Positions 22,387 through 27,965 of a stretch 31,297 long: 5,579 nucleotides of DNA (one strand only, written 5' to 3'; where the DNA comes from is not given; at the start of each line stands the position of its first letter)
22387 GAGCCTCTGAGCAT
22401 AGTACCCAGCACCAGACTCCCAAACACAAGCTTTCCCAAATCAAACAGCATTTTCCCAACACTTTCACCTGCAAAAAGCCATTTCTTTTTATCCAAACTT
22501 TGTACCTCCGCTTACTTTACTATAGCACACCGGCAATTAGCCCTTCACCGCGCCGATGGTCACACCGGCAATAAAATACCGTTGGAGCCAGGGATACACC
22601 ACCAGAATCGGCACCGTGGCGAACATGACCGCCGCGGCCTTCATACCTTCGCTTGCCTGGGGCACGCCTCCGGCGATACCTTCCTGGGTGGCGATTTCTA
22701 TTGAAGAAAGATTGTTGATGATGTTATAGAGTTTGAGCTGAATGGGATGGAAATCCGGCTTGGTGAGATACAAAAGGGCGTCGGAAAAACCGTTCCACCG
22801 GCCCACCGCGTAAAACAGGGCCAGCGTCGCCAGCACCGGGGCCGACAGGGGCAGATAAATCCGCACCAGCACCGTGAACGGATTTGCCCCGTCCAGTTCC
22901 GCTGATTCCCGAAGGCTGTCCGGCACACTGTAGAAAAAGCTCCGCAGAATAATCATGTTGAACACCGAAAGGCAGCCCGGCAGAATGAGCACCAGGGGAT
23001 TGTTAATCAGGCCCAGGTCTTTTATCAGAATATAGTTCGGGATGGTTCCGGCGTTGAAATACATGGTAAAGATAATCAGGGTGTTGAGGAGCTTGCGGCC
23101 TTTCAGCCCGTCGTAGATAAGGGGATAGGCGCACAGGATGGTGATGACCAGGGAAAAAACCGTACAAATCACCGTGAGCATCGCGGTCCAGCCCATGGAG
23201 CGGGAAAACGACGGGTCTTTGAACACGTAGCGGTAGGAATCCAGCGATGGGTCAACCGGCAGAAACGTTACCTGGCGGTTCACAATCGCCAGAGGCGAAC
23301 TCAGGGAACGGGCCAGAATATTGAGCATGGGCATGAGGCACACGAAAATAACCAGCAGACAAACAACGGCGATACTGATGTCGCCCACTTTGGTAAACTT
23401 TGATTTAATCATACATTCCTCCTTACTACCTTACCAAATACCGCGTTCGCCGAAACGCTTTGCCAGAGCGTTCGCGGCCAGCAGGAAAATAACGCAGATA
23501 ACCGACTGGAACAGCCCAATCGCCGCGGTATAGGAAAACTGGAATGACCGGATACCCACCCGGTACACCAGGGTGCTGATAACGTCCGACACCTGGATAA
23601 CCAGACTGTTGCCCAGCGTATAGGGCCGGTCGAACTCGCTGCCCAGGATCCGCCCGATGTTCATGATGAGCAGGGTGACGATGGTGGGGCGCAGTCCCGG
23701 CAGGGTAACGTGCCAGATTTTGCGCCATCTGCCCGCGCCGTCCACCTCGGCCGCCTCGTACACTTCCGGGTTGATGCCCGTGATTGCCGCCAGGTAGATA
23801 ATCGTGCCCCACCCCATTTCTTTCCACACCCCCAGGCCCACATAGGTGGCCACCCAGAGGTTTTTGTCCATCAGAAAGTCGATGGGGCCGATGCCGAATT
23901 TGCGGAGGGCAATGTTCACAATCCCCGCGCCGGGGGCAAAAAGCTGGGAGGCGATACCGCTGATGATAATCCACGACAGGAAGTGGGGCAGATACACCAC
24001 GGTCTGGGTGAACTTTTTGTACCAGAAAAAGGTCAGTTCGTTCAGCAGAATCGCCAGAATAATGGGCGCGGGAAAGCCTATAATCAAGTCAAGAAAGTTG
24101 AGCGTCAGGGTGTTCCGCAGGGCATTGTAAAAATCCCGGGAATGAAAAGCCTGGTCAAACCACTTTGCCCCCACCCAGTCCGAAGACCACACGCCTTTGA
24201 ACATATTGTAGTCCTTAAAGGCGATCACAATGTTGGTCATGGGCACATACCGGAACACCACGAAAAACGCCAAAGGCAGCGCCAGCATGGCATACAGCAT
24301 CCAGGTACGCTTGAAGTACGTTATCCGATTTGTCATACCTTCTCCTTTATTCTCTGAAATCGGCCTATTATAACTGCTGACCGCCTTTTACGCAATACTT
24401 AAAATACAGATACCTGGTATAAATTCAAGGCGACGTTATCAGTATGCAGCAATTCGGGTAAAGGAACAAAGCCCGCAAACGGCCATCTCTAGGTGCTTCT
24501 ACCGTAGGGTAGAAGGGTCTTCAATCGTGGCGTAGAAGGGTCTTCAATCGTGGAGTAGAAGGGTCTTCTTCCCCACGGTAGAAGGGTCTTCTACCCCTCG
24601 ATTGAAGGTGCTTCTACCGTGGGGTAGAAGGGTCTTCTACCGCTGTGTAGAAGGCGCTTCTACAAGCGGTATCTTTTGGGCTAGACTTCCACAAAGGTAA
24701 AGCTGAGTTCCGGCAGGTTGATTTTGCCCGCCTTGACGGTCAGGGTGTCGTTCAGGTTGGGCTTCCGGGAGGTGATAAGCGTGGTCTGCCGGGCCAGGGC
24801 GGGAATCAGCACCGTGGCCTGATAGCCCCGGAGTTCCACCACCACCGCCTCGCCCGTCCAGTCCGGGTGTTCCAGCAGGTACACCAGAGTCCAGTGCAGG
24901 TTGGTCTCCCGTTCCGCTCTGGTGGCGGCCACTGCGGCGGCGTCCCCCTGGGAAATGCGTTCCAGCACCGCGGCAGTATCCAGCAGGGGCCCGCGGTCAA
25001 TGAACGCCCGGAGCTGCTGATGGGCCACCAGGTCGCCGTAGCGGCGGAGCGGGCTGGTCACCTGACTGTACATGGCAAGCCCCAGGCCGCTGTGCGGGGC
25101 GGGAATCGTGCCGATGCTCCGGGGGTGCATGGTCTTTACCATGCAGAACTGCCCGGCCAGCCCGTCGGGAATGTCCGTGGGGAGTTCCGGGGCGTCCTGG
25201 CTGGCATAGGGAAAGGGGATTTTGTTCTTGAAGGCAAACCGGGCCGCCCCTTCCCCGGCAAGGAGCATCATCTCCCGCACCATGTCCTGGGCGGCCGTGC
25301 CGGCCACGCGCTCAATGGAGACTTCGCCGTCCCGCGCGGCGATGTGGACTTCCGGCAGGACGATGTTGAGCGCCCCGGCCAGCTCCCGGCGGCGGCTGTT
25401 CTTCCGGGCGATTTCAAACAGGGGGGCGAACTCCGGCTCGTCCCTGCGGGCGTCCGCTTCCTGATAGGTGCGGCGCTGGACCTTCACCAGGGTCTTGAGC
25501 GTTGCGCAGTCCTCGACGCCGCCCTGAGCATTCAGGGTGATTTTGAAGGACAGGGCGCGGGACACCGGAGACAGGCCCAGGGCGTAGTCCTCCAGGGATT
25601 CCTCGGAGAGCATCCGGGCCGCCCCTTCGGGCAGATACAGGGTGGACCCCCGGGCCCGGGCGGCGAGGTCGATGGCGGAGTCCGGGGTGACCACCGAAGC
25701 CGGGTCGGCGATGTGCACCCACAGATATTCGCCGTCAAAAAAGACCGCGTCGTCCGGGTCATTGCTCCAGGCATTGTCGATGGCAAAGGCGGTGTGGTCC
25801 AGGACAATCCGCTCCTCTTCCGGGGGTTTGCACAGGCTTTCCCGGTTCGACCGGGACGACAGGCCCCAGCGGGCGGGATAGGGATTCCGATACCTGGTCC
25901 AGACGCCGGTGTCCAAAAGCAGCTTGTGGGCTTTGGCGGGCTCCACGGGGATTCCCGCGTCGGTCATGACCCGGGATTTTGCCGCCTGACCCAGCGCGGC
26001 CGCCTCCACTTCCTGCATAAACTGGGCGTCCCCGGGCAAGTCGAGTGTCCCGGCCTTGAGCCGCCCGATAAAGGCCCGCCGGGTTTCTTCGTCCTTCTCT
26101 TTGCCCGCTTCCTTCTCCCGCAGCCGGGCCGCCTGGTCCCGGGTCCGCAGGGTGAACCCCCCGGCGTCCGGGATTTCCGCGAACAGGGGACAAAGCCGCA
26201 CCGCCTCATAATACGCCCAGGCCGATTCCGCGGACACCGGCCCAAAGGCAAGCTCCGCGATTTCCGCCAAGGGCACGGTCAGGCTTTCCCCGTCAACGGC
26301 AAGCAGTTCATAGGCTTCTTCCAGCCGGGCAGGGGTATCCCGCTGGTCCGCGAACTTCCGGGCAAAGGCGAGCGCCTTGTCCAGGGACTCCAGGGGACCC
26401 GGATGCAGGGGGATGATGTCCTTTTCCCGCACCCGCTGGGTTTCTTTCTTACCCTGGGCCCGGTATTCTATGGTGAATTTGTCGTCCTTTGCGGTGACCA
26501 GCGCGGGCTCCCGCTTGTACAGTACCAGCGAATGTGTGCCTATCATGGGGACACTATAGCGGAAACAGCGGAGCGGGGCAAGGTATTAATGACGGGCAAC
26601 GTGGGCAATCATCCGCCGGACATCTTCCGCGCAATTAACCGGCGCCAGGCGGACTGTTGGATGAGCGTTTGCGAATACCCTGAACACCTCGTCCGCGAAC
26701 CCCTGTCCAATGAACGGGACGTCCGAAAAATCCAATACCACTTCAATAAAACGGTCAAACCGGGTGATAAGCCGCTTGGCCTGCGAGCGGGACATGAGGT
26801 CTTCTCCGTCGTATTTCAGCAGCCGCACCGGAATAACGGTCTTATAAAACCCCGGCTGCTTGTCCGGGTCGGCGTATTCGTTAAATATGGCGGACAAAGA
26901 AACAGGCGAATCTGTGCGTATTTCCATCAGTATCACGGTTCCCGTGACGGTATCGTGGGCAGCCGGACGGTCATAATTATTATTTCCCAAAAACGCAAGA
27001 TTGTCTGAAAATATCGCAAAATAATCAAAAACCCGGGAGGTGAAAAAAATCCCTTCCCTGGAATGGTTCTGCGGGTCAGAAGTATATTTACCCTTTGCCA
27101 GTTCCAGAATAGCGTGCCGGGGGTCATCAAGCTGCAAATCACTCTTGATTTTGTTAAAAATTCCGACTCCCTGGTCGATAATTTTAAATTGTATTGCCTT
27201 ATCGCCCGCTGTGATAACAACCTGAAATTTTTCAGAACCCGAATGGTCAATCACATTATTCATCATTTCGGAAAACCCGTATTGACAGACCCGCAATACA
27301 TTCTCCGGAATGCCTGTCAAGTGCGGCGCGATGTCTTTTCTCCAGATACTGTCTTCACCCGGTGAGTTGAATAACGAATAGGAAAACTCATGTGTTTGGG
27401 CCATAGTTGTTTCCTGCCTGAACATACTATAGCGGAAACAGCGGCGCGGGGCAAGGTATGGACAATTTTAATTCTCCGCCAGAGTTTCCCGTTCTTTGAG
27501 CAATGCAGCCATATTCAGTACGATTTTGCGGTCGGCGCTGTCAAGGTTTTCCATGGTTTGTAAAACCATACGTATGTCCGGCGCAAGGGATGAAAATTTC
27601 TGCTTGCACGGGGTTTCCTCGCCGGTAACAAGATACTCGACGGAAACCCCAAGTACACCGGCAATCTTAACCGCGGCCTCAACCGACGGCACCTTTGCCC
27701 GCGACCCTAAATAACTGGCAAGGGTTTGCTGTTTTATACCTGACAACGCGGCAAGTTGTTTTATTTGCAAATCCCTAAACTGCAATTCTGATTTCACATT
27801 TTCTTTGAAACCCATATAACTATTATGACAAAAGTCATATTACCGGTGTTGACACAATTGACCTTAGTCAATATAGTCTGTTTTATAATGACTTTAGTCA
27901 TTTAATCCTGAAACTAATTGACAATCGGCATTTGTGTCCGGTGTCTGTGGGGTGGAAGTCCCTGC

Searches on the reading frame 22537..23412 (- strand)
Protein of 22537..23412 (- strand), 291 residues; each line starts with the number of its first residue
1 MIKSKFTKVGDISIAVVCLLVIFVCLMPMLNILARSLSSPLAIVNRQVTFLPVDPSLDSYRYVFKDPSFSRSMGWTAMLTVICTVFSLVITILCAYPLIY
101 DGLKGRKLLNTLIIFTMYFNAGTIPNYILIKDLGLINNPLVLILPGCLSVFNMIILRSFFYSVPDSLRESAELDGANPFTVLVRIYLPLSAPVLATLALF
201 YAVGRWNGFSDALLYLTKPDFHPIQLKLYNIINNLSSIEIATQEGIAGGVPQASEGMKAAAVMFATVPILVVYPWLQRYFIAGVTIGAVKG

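Call 11: search_protein_families(library=pfam, proteins=[window:22537-23412:-], max_evalue=0.01)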
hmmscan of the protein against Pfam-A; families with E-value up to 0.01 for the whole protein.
window:22537-23412:- (291 aa): 1 family
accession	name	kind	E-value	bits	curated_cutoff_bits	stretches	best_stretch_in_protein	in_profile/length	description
PF00528.27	BPD_transp_1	-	7.2e-15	55.6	26.4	1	89-284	3-182/184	Binding-protein-dependent transport system inner membrane component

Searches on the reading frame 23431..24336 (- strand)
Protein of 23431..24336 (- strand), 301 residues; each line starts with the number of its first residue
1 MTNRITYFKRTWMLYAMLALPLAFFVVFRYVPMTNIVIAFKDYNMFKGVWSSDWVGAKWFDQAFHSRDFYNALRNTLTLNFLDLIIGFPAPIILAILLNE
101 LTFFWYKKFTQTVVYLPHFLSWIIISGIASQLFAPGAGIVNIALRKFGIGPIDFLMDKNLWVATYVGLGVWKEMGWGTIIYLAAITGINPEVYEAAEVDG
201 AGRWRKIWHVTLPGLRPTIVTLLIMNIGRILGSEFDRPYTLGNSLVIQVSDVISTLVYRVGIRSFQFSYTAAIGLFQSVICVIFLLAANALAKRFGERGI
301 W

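Call 11: search_protein_families(library=pfam, proteins=[window:23431-24336:-], max_evalue=0.01)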
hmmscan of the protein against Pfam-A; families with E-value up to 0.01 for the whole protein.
window:23431-24336:- (301 aa): 1 family
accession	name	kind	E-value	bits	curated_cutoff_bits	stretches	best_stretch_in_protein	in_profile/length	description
PF00528.27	BPD_transp_1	-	1e-17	64.9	26.4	1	87-295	1-182/184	Binding-protein-dependent transport system inner membrane component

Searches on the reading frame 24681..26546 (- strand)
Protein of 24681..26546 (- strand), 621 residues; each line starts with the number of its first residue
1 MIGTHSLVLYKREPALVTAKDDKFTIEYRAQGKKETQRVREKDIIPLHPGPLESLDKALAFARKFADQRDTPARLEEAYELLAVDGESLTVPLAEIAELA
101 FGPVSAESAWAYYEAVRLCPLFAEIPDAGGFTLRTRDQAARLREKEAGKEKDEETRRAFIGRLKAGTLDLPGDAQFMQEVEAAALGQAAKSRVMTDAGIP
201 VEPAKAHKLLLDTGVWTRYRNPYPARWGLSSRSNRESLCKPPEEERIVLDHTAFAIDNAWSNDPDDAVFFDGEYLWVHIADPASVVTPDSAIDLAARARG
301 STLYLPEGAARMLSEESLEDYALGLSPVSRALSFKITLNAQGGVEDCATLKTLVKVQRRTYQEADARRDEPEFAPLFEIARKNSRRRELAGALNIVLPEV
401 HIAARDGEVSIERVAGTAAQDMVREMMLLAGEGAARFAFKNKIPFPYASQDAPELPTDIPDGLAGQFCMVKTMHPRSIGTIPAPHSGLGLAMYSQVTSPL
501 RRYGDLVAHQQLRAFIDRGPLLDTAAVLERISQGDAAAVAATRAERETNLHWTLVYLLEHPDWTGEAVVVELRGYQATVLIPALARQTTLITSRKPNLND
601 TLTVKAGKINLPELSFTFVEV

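Call 11: search_protein_families(library=pfam, proteins=[window:24681-26546:-], max_evalue=0.01)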
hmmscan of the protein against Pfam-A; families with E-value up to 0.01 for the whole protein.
window:24681-26546:- (621 aa): 3 families
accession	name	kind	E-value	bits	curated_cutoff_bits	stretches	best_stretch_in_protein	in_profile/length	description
PF00773.25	RNB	-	4.9e-45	154.7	29.3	2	251-454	7-231/326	RNB domain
PF23161.1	HTH_RNase_II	-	3e-13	50.8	24.7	1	140-222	2-95/95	Double HTH domain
PF18614.7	RNase_II_C_S1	-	0.00011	22.5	26.6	1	563-619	1-57/59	RNase II-type exonuclease C-terminal S1 domain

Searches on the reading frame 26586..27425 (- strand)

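Call 11: search_protein_families(library=pfam, proteins=[window:26586-27425:-], max_evalue=0.01)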
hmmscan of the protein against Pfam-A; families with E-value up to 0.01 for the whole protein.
window:26586-27425:- (279 aa): 3 families
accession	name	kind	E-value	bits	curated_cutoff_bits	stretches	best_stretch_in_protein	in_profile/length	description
PF14213.11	DUF4325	-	4.1e-12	46.1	23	1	215-269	1-63/64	STAS-like domain of unknown function (DUF4325)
PF13581.12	HATPase_c_2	-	5.5e-05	23.6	27.4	1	37-115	22-92/127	Histidine kinase-like ATPase domain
PF02518.31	HATPase_c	-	0.0026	18.6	26.4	1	51-91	10-51/111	Histidine kinase-, DNA gyrase B-, and HSP90-like ATPase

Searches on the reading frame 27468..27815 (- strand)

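Call 11: search_protein_families(library=pfam, proteins=[window:27468-27815:-], max_evalue=0.01)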
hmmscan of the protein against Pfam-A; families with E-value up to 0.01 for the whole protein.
window:27468-27815:- (115 aa): 5 families
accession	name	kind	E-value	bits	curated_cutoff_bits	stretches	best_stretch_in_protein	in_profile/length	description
PF01381.28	HTH_3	-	7.5e-08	32.7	23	1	14-62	8-55/55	Helix-turn-helix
PF07022.19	Phage_CI_repr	-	3.8e-06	27.6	22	1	19-69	16-64/65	Bacteriophage CI repressor helix-turn-helix domain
PF13443.12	HTH_26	-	0.0011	19.6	22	1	11-60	6-55/63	Cro/C1-type HTH DNA-binding domain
PF13560.12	HTH_31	-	0.0015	19.3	27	1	15-60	14-59/64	Helix-turn-helix domain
PF13693.12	HTH_35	-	0.005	17.2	25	0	4-61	4-57/75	Winged helix-turn-helix DNA-binding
